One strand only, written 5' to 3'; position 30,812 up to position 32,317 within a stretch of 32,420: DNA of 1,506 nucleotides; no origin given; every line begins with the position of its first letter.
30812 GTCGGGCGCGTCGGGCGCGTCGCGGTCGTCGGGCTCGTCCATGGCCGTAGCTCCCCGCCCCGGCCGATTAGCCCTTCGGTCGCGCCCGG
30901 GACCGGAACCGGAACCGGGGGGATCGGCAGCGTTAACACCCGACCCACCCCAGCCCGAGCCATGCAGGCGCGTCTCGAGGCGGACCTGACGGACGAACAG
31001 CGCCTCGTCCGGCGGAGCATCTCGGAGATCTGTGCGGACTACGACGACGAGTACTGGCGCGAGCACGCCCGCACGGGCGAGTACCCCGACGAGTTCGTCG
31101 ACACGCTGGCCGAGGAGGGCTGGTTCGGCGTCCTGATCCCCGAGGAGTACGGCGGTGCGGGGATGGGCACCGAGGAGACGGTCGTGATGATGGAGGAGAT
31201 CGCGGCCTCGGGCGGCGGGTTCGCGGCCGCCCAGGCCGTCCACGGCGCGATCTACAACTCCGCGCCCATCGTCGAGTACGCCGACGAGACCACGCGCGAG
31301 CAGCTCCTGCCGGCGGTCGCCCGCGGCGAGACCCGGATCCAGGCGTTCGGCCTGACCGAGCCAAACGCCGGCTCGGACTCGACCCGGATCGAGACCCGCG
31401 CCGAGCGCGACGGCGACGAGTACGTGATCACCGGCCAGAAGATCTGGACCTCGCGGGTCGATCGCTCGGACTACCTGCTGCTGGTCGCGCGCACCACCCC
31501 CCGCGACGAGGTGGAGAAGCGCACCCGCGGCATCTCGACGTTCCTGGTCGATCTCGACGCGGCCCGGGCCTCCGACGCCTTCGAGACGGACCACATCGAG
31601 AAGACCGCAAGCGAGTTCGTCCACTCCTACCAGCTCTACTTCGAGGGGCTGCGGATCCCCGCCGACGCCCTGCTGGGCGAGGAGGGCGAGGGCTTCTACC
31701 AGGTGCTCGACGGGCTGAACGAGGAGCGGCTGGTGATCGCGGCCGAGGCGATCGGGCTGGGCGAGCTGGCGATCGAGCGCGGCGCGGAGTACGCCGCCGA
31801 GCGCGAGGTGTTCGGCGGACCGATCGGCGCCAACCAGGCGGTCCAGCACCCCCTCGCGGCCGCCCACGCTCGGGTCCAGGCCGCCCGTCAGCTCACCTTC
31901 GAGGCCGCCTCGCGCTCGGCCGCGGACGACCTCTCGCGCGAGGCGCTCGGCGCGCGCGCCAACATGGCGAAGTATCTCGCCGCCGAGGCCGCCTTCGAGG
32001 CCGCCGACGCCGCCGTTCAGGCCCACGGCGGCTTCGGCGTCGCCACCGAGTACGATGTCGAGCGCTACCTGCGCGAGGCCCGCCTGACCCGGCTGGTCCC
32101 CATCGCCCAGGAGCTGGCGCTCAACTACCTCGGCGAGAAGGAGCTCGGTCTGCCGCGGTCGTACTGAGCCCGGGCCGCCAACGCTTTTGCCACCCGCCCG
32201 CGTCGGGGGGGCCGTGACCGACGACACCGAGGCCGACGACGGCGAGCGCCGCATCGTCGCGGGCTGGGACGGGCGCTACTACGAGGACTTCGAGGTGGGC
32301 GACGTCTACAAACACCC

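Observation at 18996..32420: Dense acyl-CoA / dicarboxylate catabolic island whose gene content resembles itaconate-methylsuccinate-type pathways (uncharacterised in archaea)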

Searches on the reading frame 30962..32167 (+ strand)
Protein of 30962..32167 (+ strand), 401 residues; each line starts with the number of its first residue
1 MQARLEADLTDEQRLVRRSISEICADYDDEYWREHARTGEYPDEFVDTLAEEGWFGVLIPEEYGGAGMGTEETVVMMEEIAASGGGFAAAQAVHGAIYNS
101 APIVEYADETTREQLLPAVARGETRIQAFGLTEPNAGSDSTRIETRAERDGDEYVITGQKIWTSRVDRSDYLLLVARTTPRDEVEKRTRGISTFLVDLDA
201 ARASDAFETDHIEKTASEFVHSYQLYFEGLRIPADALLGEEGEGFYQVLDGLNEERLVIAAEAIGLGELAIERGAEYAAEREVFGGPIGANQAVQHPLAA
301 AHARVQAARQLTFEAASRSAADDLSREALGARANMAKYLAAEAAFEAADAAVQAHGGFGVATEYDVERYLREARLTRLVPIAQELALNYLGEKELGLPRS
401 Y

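Call 8: search_protein_families(library=pfam, proteins=[window:30962-32167:+], max_evalue=0.01)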
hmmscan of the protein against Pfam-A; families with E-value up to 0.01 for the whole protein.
window:30962-32167:+ (401 aa): 4 families
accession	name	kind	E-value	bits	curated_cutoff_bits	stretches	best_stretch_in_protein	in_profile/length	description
PF00441.29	Acyl-CoA_dh_1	-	2.3e-34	119.1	22.4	1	242-378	1-133/150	Acyl-CoA dehydrogenase, C-terminal domain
PF02771.21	Acyl-CoA_dh_N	-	4.6e-26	91.8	22.9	1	10-123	1-113/113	Acyl-CoA dehydrogenase, N-terminal domain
PF02770.24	Acyl-CoA_dh_M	-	1e-17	64.5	33.3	1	128-228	1-95/97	Acyl-CoA dehydrogenase, middle domain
PF08028.16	Acyl-CoA_dh_2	-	2.4e-16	60.7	22.7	1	257-375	1-125/134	Acyl-CoA dehydrogenase, C-terminal domain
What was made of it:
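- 30962..32167 (+): g12, acyl-CoA dehydrogenase. Pfam (call 8).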

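Call 10: find_encoding_contigs(protein=window:30962-32167:+, flank=10000, max_places=6)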
Protein window:30962-32167:+ (401 aa): no gene with exactly this product is on record in the collection.

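Call 12: find_related_loci(query=window:30962-32167:+, collection=genome_contigs, flank=10000)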
Query window:30962-32167:+ (401 aa) in genome_contigs; peptide patterns used: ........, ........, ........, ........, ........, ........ (x = any residue, [..] = any of these).
599 stretches matched a pattern (row limit reached: there are more); 542 encode a relative of the query (tblastn E <= 1e-3); the best 80 are kept; 80 distinct loci.
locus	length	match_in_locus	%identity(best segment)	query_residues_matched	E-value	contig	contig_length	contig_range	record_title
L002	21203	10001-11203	85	1-401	0e+0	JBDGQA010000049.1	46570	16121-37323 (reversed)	MAG: Haloferacaceae archaeon isolate DAL-9Gt_61m_68C1R c_000000000216, whole genome shotgun sequence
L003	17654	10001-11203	82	1-401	0e+0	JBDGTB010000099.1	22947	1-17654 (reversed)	MAG: Haloferacaceae archaeon isolate DAL-WCL_28_69C4R c_000000001900, whole genome shotgun sequence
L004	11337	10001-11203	85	1-401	0e+0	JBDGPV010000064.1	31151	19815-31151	MAG: Haloferacaceae archaeon isolate DAL-9Gt_38m_75C3R c_000000000503, whole genome shotgun sequence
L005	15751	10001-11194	74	4-401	0e+0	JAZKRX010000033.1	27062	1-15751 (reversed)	MAG: Haloferacaceae archaeon isolate NA-0cm_bin.23 NODE_446_length_27062_cov_12.881475, whole genome shotgun sequence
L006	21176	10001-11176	72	8-401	0e+0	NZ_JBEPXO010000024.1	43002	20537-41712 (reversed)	MAG: Salinigranum sp. isolate 02_S197.semibin_refined.001 NODE_55_length_43002_cov_3.225026, whole genome shotgun sequen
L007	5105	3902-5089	72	4-401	0e+0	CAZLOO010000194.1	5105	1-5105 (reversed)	MAG TPA_asm: uncultured Halobacteriales archaeon isolate SRP185896_co1_275 genome assembly, contig: NODE_20372_length_51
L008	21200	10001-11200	72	1-401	1e-179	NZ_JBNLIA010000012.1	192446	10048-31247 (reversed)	Haloparvum alkalitolerans strain MK62-1 JCM30442_ctg012, whole genome shotgun sequence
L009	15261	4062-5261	71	1-401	1e-179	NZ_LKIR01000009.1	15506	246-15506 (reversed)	Haloparvum sedimenti strain DYS4 scaffold_9, whole genome shotgun sequence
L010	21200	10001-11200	75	1-401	5e-179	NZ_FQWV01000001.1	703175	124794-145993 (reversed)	Halobaculum gomorrense strain DSM 9297, whole genome shotgun sequence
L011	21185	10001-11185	71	4-401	3e-178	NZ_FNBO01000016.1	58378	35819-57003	Halorubrum xinjiangense strain CGMCC 1.3527, whole genome shotgun sequence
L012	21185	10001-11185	71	4-401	5e-177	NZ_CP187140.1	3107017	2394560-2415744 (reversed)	Halorubrum xinjiangense strain MBLA0028 chromosome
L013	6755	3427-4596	69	9-401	2e-176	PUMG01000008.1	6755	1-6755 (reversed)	MAG: Halovenus sp. isolate B1Sed10_238R1 B1-Sed10-C17639, whole genome shotgun sequence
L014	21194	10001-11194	74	4-401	2e-174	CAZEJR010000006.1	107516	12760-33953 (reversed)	MAG TPA_asm: uncultured Haloferacaceae archaeon isolate SRP090399_co1_2 genome assembly, contig: NODE_31_length_107516_c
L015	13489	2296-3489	74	4-401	6e-174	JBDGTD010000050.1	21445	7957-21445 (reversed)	MAG: Haloferacaceae archaeon isolate DAL-WCL_28_81C4R c_000000002165, whole genome shotgun sequence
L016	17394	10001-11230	69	4-401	4e-174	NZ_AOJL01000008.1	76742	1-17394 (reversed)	Halorubrum coriense DSM 10284 contig_8, whole genome shotgun sequence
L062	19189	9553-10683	47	16-401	3e-105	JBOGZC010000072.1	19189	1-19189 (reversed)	MAG: Solirubrobacterales bacterium isolate SE1510_metabat2.bin.35 NODE_624_length_19189_cov_1.310146, whole genome shotg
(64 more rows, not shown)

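Call 16: search_protein_families(library=pfam, proteins=[L014:262-1392:+, L014:1525-2493:-, L014:7760-9919:+, L014:11247-12074:+, L014:12092-12739:+, L014:12964-14190:-, L014:15260-16729:-, L014:16789-17700:+, L014:17701-18516:-, L014:19231-19812:-])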
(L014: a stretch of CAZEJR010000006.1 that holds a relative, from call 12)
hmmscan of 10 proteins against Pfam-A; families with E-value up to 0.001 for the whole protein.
L014:262-1392:+ (376 aa): 4 families
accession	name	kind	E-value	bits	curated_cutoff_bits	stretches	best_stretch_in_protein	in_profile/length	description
PF00441.29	Acyl-CoA_dh_1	-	4.8e-31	108.4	22.4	1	227-376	1-150/150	Acyl-CoA dehydrogenase, C-terminal domain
PF02771.21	Acyl-CoA_dh_N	-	8.5e-19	68.4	22.9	1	5-115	2-113/113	Acyl-CoA dehydrogenase, N-terminal domain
PF02770.24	Acyl-CoA_dh_M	-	5.3e-18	65.4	33.3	1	120-213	2-95/97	Acyl-CoA dehydrogenase, middle domain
PF08028.16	Acyl-CoA_dh_2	-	1.5e-13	51.6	22.7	1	244-353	3-122/134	Acyl-CoA dehydrogenase, C-terminal domain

L014:1525-2493:- (322 aa): 5 families
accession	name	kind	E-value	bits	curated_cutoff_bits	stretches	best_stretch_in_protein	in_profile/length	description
PF02737.24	3HCDH_N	-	3e-49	167.8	22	1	9-187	2-179/180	3-hydroxyacyl-CoA dehydrogenase, NAD binding domain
PF00725.27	3HCDH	-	3.6e-16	59.9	22.1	1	190-288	1-97/97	3-hydroxyacyl-CoA dehydrogenase, C-terminal domain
PF03446.21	NAD_binding_2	-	5.3e-07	30.2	21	1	9-130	2-105/161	NAD binding domain of 6-phosphogluconate dehydrogenase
PF01210.29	NAD_Gly3P_dh_N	-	2.4e-05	24.8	23.1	1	9-100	2-84/158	NAD-dependent glycerol-3-phosphate dehydrogenase N-terminus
PF02558.23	ApbA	-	0.0009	19.3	22.2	0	9-43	1-34/150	Ketopantoate reductase PanE/ApbA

L014:7760-9919:+ (719 aa): 4 families
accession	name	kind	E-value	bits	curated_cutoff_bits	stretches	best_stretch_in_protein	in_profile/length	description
PF13549.11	ATP-grasp_5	-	3.7e-56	190.4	27.6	1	509-717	9-220/221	ATP-grasp domain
PF13607.11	Succ_CoA_lig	-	1.1e-45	155.2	27.4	1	181-318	1-136/138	Succinyl-CoA ligase like flavodoxin domain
PF13380.12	CoA_binding_2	-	3.7e-21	76.2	22.8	1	40-163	2-114/116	CoA binding domain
PF02629.25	CoA_binding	-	7.4e-07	30.3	22.3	1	39-128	4-97/97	CoA binding domain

L014:11247-12074:+ (275 aa): 0 families

L014:12092-12739:+ (215 aa): 3 families
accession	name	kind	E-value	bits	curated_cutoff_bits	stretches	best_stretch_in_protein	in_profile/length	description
PF19315.5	MC_hydratase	-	8.5e-23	81.5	26.5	1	46-195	20-171/353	Mesaconyl-CoA hydratase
PF01575.25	MaoC_dehydratas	-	9.2e-22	77.4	27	1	55-166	6-116/123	MaoC like domain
PF13452.11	FAS1_DH_region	-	0.00017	22.1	22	1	80-180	27-130/132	FAS1-like, dehydratase domain region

L014:12964-14190:- (408 aa): 1 family
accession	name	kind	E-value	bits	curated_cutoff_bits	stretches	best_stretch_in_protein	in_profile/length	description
PF02515.22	CoA_transf_3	-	7.4e-117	391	23.3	1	20-381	1-365/366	CoA-transferase family III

L014:15260-16729:- (489 aa): 5 families
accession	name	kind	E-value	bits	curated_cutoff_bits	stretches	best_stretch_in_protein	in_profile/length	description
PF00890.30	FAD_binding_2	-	5.9e-36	125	20.4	1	9-452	2-410/414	FAD binding domain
PF01266.30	DAO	-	8.5e-09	35.8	27.9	1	10-199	3-205/353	FAD dependent oxidoreductase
PF12831.13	FAD_oxidored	-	2.8e-05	24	27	1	9-196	2-143/416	FAD dependent oxidoreductase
PF03486.20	HI0933_like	-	0.00033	20.6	50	0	9-39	3-33/244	HI0933-like protein Rossmann domain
PF13450.12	NAD_binding_8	-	0.00093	19.9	21.9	0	11-40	1-30/68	NAD(P)-binding Rossmann-like domain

L014:16789-17700:+ (303 aa): 2 families
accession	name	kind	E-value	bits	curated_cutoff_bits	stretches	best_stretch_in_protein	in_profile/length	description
PF13714.12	PEP_mutase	-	5e-42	144.6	31.5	1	20-262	1-239/240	Phosphoenolpyruvate phosphomutase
PF00463.27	ICL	-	1.5e-13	50.6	26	1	83-173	141-238/526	Isocitrate lyase family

L014:17701-18516:- (271 aa): 2 families
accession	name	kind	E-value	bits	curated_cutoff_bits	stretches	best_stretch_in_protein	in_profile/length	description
PF00899.27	ThiF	-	2.5e-80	269.5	28.1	1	14-247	1-237/238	ThiF family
PF03435.24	Sacchrp_dh_NADP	-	2.2e-06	28.4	25.1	1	36-156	1-100/129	Saccharopine dehydrogenase NADP binding domain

L014:19231-19812:- (193 aa): 1 family
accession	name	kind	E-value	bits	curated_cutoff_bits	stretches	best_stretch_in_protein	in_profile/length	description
PF00827.22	Ribosomal_L15e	-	3e-77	259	27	1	4-187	1-187/191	Ribosomal L15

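Call 26: search_solved_structures(query=L014:12092-12739:+, max_evalue=0.001)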
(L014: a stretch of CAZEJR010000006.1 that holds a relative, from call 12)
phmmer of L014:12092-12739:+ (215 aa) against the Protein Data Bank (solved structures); distinct sequences matched with E-value up to 0.001: 10.
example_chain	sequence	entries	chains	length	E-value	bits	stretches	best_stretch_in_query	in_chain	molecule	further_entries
8hgn_A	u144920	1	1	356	1.3e-37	133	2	43-170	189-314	Beta-methylmalyl-CoA dehydratase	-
4e3e_A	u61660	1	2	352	1.7e-32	116.2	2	47-197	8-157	MaoC domain protein dehydratase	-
1q6w_A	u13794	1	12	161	8.6e-17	64.9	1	41-188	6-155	monoamine oxidase regulatory protein, putative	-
4ffu_A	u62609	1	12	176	1.7e-14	57.4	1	44-187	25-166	oxidase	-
6jql_A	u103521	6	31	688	2.4e-13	53.6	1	48-182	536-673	Bifunctional protein PaaZ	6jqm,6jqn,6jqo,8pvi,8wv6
2bi0_A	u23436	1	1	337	6.7e-10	42.4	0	47-197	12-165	HYPOTHETICAL PROTEIN RV0216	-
2b3m_A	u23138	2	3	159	3.6e-08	36.7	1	47-152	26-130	hypothetical protein AF1124 | putative dehydratase AF1124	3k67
3ir3_A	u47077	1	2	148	2.3e-07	34.1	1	64-152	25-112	3-hydroxyacyl-thioester dehydratase 2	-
5cpg_A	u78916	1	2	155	5.2e-07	33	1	60-183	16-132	(R)-specific enoyl-CoA hydratase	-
1iq6_A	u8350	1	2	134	6.6e-07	32.6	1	79-169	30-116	(R)-SPECIFIC ENOYL-COA HYDRATASE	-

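Call 27: search_solved_structures(query=window:30962-32167:+, max_evalue=1e-20)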
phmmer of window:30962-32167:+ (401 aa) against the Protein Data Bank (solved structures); distinct sequences matched with E-value up to 1e-20: 75 (the best 60 are shown).
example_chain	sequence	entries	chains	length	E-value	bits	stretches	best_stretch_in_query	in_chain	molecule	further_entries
4iv6_A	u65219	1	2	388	1.3e-59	205.8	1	10-389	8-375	Acyl-CoA dehydrogenase FadE3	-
5ol2_C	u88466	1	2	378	1.3e-57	199.2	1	40-382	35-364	Acyl-CoA dehydrogenase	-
1ws9_A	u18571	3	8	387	2.3e-56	195.1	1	34-382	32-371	acyl-CoA dehydrogenase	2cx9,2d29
5lnx_A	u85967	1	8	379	2.8e-54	188.2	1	10-385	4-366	Acyl-CoA dehydrogenase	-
4u83_A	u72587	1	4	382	2e-52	182.1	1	12-378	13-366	Acyl-CoA dehydrogenase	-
1ukw_A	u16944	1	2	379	5.1e-52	180.8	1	8-381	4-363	acyl-CoA dehydrogenase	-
3pfd_A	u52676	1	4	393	1.1e-51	179.7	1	11-379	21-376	Acyl-CoA dehydrogenase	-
6es9_A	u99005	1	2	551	4.1e-51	177.8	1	35-387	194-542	Acyl-CoA dehydrogenase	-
4l1f_A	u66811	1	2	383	9.3e-51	176.6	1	7-379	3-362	Acyl-CoA dehydrogenase domain protein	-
7w0j_A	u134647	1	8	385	1.5e-50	176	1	10-379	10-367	Acyl-CoA dehydrogenase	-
8i4p_A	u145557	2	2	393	1.6e-50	175.9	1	10-379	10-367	Acyl-CoA dehydrogenase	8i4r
3mpi_A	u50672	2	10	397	6.9e-50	173.8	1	6-383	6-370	Glutaryl-CoA dehydrogenase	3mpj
4n5f_A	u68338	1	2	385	1.2e-49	173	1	9-380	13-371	Putative acyl-CoA dehydrogenase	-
4m9a_A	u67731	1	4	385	1.4e-49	172.8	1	9-380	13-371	Acyl-CoA dehydrogenase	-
1ivh_A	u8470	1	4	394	1.7e-47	165.9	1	9-378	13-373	ISOVALERYL-COA DEHYDROGENASE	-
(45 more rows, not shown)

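Call 28: search_dna_similar(query=window:30962-32167:+, collection=plasmids, mode=protein, max_rows=40, max_evalue=1e-40)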
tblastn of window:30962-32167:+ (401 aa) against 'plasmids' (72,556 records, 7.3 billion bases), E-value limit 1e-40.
Records with a match: 262; places in all: 407; records where one place covers at least 80% of the query: 261.
Best place of each record, by identity: 60-80% 28; <60% 234.
By first word of the organism name: Rhodococcus 22; Pseudosulfitobacter 21; Azospirillum 15; Sphingobium 14; Roseomonas 12; Paraburkholderia 12; Burkholderia 10; Ralstonia 10; Natrinema 9; Paracoccus 8; and 71 more.
By predicted mobility (MOB-suite, as given by PLSDB): non-mobilizable 182; mobilizable 45; conjugative 35.
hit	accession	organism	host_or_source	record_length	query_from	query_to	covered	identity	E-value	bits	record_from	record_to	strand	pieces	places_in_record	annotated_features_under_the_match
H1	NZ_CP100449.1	Halomarina sp. BCD28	cell culture,sediment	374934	8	401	98%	74.9%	4e-153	485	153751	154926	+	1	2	acyl-CoA dehydrogenase family protein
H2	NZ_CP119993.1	Halomarina sp. PSR21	cell culture,saline soil from Tarim ...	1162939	8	401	98%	73.1%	7e-146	464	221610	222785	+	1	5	record has no annotation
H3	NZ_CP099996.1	Halorussus salilacus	cell culture,Substrate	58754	1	401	100%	71.6%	3e-146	465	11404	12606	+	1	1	acyl-CoA dehydrogenase family protein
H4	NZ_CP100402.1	Halorussus aquaticus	cell culture,saline soil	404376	9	401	98%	72.8%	8e-149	473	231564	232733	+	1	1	acyl-CoA dehydrogenase family protein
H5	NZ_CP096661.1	Halorussus limi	cell culture,saline soil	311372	9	401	98%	72.5%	3e-149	474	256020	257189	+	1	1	acyl-CoA dehydrogenase family protein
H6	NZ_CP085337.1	Haladaptatus halobius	cell culture,saline soil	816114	9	401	98%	72.5%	1e-147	469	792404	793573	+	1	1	acyl-CoA dehydrogenase family protein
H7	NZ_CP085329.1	Haladaptatus salinisoli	cell culture,saline soil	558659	9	401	98%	72.3%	7e-147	468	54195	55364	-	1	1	acyl-CoA dehydrogenase family protein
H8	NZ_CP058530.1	Halobaculum halophilum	cell culture,sediment in salt lake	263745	4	401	99%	70.6%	3e-135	434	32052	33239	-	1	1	acyl-CoA dehydrogenase family protein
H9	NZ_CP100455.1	Halomarina sp. BND7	cell culture,sediment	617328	9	401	98%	71.5%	3e-143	457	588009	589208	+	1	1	acyl-CoA dehydrogenase family protein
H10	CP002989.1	halophilic archaeon DL31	-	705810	1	401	100%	69.6%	3e-144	459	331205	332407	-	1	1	Isovaleryl-CoA dehydrogenase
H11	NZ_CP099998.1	Natronosalvus halobius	cell culture,sediment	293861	8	401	98%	70.3%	2e-141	451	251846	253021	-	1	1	acyl-CoA dehydrogenase family protein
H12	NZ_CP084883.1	Natrinema zhouii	pure culture,Salt mine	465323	1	401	100%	68.6%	3e-141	451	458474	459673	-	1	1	acyl-CoA dehydrogenase family protein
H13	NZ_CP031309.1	Natronorubrum bangense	Cell culture,The Bange salt-alkaline ...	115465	8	401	98%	69.5%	4e-137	439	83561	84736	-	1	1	acyl-CoA dehydrogenase family protein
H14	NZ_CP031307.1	Natronorubrum bangense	Cell culture,The Bange salt-alkaline ...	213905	9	401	98%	68.9%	1e-133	429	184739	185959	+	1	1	acyl-CoA dehydrogenase family protein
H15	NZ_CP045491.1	Natronorubrum aibiense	single cell,Xinjiang Aibi Salt Lake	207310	9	401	98%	68.5%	1e-132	426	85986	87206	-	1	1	acyl-CoA dehydrogenase family protein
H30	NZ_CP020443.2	Paracoccus yeei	Homo sapiens,Urine suprapubic aspirate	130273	16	401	96%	48.7%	5e-79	272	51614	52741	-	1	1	acyl-CoA dehydrogenase family protein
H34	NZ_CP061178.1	Roseomonas haemaphysalidis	tick,pure culture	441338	5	401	99%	46.9%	8e-87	295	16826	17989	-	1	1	acyl-CoA dehydrogenase family protein | CoA transferase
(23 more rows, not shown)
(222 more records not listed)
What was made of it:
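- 30962..32167 (+): 62-85% identical across haloarchaea (calls 12, 28).
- One public record annotates the g12 orthologue as isovaleryl-CoA dehydrogenase (call 28).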

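Call 29: get_annotated_region(hit=H8, flank=15000)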
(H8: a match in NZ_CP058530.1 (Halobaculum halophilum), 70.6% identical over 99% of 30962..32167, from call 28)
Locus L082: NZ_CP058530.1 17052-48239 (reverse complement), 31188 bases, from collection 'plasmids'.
description: Halobaculum halophilum strain Gai3-2 plasmid unnamed1, complete sequence
organism: Halobaculum halophilum (NCBI taxid 2743090)
taxonomy: Archaea; Euryarchaeota; Halobacteria; Halobacteriales; Haloferacaceae; Halobaculum; Halobaculum halophilum
host: -; source: cell culture,sediment in salt lake; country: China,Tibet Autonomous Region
typing (MOB-suite, as given by PLSDB): non-mobilizable
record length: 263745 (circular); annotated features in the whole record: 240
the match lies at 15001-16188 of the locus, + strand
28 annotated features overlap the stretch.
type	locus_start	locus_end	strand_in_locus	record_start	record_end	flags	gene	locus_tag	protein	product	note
CDS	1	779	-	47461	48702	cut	-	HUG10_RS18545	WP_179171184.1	amino acid ABC transporter substrate-binding protein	-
CDS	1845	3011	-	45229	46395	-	-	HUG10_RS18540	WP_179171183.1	site-specific integrase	-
CDS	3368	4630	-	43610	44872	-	-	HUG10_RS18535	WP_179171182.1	CaiB/BaiF CoA-transferase family protein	-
CDS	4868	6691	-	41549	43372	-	-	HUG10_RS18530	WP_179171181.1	ABC transporter substrate-binding protein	-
CDS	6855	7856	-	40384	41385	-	-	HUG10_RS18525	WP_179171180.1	ABC transporter permease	GO:0055085 - transmembrane transport [Evidence IEA]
CDS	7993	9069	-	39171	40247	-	-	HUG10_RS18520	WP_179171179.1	ABC transporter ATP-binding protein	-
CDS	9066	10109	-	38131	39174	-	-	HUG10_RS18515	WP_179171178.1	ABC transporter ATP-binding protein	-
CDS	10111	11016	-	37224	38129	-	-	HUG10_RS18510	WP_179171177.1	ABC transporter permease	-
CDS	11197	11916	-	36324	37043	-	-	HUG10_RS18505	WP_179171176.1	thioredoxin family protein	-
CDS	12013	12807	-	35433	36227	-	-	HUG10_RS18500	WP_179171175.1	fumarylacetoacetate hydrolase family protein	-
CDS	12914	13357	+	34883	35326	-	-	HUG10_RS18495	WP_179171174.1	universal stress protein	-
CDS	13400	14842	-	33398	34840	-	-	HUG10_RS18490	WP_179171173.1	amidase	-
CDS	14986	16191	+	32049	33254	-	-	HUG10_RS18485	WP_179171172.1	acyl-CoA dehydrogenase family protein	-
CDS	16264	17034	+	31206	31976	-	-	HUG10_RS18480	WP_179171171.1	IclR family transcriptional regulator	GO:0006355 - regulation of DNA-templated transcription [Evidence IEA]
CDS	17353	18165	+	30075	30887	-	-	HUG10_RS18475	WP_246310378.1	aldo/keto reductase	-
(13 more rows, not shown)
